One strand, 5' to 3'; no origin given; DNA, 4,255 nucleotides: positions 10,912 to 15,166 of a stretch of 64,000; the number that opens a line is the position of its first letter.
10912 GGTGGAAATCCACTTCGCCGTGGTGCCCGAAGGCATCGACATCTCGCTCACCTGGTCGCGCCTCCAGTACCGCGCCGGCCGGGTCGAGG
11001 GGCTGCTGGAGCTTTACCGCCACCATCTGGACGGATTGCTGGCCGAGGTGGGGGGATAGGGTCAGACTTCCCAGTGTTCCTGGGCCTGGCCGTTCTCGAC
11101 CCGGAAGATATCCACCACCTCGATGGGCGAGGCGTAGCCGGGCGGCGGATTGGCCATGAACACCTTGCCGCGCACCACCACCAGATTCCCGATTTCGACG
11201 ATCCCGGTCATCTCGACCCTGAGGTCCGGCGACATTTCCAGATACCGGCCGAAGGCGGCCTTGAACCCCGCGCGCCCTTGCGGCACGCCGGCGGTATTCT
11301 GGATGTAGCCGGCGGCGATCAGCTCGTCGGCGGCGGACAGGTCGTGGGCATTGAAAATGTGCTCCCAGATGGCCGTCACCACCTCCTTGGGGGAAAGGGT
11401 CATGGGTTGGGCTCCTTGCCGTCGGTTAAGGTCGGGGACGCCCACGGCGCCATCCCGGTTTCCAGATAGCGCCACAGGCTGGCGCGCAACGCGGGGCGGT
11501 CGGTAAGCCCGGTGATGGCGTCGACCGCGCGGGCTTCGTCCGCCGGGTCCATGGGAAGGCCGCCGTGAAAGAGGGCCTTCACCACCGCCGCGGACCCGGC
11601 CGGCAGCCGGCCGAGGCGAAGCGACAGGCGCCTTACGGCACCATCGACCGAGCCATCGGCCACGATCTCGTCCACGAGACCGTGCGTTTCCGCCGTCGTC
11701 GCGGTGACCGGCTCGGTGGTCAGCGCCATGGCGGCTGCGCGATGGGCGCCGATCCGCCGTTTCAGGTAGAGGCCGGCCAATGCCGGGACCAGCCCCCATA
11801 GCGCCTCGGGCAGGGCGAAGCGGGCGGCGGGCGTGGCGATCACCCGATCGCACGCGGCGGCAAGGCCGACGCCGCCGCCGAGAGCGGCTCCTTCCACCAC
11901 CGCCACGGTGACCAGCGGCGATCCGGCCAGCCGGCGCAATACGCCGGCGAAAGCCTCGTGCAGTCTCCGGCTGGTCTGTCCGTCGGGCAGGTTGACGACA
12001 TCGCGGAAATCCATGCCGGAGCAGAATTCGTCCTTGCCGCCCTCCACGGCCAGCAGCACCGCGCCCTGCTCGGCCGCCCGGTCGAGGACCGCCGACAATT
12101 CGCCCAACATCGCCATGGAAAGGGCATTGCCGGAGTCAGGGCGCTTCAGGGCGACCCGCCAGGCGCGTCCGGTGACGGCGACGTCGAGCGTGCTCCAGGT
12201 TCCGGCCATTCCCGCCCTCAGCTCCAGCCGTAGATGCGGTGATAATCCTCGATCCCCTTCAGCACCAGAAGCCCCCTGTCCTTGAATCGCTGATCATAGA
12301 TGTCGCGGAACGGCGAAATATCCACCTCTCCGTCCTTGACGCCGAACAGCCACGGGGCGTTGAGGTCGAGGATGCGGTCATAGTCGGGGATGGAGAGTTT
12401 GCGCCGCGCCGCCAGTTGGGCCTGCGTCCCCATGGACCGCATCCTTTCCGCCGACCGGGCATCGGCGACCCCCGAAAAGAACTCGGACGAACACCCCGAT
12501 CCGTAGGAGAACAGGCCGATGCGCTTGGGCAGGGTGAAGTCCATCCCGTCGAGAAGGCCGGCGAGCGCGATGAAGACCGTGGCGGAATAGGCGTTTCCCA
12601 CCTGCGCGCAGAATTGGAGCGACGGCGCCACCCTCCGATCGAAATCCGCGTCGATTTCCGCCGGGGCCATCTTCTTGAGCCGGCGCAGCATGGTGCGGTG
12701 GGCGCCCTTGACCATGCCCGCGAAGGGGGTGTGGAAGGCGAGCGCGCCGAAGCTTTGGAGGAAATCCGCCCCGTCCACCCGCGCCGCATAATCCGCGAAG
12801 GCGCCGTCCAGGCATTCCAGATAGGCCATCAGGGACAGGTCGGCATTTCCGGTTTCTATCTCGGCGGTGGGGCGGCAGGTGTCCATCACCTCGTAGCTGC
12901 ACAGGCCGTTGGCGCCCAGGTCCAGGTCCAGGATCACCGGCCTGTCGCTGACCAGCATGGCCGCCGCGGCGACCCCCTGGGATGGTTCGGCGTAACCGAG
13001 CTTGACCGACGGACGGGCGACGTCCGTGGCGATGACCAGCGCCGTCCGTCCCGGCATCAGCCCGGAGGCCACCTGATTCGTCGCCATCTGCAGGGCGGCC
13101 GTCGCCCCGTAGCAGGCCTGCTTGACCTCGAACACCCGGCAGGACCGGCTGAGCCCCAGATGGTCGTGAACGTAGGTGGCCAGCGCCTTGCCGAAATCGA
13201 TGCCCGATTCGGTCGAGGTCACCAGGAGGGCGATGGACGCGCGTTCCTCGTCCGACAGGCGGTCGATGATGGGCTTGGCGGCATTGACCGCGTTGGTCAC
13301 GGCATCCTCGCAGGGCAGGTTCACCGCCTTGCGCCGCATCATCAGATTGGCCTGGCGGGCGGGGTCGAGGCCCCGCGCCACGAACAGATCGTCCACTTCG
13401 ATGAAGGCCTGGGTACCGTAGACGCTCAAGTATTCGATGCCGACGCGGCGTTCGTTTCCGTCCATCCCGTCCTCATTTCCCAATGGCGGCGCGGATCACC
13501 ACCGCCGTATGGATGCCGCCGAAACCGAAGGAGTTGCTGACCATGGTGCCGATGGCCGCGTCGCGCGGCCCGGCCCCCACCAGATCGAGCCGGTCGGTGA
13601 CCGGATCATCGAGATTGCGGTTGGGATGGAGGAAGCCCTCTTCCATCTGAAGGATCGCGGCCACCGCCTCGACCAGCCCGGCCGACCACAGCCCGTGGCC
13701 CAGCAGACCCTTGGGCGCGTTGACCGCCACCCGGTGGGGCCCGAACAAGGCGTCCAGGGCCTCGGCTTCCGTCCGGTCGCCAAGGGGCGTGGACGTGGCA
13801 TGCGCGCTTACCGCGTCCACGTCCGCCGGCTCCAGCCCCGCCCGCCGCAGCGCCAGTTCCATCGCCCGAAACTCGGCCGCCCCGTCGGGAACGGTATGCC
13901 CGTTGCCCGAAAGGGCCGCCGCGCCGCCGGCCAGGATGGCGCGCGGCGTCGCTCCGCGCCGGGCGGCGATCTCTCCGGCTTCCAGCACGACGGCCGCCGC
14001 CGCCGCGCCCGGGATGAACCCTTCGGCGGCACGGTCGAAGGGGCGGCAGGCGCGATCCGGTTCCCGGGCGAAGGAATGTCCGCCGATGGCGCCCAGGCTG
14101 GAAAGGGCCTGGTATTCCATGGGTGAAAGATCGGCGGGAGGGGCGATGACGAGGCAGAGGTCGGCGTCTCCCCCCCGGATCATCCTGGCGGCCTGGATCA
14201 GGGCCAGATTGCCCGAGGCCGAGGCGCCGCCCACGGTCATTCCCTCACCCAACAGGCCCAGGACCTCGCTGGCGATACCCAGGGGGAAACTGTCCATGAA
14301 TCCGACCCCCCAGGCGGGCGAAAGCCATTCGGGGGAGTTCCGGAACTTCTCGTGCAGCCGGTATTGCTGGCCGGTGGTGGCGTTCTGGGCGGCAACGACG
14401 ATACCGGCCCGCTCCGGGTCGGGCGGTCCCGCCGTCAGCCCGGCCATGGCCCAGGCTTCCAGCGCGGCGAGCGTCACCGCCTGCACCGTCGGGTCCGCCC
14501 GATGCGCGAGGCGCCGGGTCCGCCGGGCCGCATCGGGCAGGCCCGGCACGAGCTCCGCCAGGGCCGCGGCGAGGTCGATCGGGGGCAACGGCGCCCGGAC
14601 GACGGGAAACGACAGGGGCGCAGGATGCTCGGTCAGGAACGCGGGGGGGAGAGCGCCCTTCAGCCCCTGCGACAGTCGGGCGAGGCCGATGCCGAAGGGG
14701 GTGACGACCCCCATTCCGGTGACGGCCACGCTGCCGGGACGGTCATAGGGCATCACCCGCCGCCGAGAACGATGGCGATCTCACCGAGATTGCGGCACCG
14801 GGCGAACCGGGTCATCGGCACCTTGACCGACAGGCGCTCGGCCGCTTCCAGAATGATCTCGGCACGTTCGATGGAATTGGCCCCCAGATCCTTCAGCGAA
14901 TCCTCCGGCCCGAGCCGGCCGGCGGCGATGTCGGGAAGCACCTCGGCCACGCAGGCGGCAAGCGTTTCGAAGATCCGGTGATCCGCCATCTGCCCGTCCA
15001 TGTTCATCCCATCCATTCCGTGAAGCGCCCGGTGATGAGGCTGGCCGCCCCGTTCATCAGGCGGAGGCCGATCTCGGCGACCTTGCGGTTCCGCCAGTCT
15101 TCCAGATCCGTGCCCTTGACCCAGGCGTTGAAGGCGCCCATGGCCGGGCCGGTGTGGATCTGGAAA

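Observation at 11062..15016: HMGS beta-branching cassette with a single crotonase and a SnoaL-like protein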

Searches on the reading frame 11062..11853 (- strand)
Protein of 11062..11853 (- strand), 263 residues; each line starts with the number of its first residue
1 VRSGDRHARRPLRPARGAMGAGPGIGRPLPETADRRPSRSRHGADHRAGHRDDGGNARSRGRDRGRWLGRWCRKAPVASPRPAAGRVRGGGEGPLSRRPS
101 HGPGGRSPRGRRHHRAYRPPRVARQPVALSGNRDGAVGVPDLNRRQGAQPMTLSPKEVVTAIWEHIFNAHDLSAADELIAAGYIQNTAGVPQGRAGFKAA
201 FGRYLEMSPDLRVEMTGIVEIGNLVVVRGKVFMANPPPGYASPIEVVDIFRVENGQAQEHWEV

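Call 4: search_protein_families(library=pfam, proteins=[window:11062-11853:-], max_evalue=0.01)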
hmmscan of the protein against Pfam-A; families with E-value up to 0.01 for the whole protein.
window:11062-11853:- (263 aa): 2 families
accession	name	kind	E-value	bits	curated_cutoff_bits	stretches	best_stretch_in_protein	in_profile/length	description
PF12680.13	SnoaL_2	-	1.3e-14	55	27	1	164-260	6-102/102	SnoaL-like domain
PF07366.18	SnoaL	-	2.3e-14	53.7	28.4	1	159-263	3-116/126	SnoaL-like polyketide cyclase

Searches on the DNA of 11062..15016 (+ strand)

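Call 23: search_dna_similar(query=window:11062-15016:+, collection=plasmids, mode=near, max_rows=10)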
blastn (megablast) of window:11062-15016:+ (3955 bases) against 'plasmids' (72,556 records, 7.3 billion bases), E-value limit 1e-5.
Records with a match: 3; places in all: 3; records where one place covers at least 80% of the query: 0.
Best place of each record, by identity: 60-80% 3.
By first word of the organism name: Streptomyces 3.
By predicted mobility (MOB-suite, as given by PLSDB): non-mobilizable 3.
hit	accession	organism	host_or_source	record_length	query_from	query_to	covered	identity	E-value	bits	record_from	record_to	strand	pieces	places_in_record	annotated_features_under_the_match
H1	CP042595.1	Streptomyces albogriseolus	single cell,soil from Chengdu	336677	1622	2326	18%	73.4%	7e-60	241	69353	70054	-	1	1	record has no annotation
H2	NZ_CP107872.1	Streptomyces virginiae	-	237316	1601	2288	17%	73.4%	9e-59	237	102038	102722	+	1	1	hydroxymethylglutaryl-CoA synthase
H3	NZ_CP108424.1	Streptomyces sp. NBC_01294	-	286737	1601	2288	17%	73.2%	4e-57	231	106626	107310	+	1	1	hydroxymethylglutaryl-CoA synthase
